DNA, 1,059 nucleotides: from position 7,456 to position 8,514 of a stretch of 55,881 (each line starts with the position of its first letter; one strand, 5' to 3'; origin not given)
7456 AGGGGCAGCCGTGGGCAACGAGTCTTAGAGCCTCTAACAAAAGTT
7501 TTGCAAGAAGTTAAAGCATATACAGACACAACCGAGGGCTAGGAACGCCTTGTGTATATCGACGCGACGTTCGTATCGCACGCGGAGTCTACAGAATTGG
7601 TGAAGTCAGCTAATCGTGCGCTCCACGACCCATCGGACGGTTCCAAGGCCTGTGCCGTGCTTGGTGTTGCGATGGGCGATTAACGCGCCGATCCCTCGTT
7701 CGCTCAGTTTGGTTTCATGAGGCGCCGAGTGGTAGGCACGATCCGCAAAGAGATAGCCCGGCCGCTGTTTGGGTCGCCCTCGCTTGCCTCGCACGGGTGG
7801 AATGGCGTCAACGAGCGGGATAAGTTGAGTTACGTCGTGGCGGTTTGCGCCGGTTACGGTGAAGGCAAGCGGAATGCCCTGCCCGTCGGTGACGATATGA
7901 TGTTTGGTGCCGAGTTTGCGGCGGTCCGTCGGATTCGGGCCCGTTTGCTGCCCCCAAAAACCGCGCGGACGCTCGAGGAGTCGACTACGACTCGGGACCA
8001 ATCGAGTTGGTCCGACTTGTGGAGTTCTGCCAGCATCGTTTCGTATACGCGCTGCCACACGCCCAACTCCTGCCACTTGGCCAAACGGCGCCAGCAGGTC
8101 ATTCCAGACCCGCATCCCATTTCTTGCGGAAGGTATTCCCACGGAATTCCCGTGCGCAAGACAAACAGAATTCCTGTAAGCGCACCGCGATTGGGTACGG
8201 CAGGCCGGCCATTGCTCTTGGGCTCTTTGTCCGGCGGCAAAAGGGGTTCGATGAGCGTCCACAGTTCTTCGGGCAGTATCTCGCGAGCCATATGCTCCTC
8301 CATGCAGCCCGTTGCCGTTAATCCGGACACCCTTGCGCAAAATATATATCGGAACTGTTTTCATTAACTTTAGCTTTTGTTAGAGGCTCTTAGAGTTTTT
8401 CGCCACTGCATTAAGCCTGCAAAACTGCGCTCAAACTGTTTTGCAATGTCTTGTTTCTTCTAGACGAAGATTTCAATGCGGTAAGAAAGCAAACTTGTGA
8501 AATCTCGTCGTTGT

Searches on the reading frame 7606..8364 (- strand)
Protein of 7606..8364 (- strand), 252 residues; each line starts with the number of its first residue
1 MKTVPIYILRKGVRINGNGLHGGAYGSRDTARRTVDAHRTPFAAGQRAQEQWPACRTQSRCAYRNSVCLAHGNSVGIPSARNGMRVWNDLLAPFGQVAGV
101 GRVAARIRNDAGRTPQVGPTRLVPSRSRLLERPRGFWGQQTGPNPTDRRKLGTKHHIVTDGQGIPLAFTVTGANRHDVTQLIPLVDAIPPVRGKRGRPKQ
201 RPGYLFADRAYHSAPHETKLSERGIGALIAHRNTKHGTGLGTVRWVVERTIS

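Call 66: search_protein_families(library=pfam, proteins=[window:7606-8364:-], max_evalue=0.001)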
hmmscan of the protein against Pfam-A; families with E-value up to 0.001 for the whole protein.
window:7606-8364:- (252 aa): 1 family
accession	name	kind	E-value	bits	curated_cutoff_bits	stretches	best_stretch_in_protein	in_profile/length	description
PF01609.27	DDE_Tnp_1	-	1.2e-15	58.2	23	1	142-237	26-125/200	Transposase DDE domain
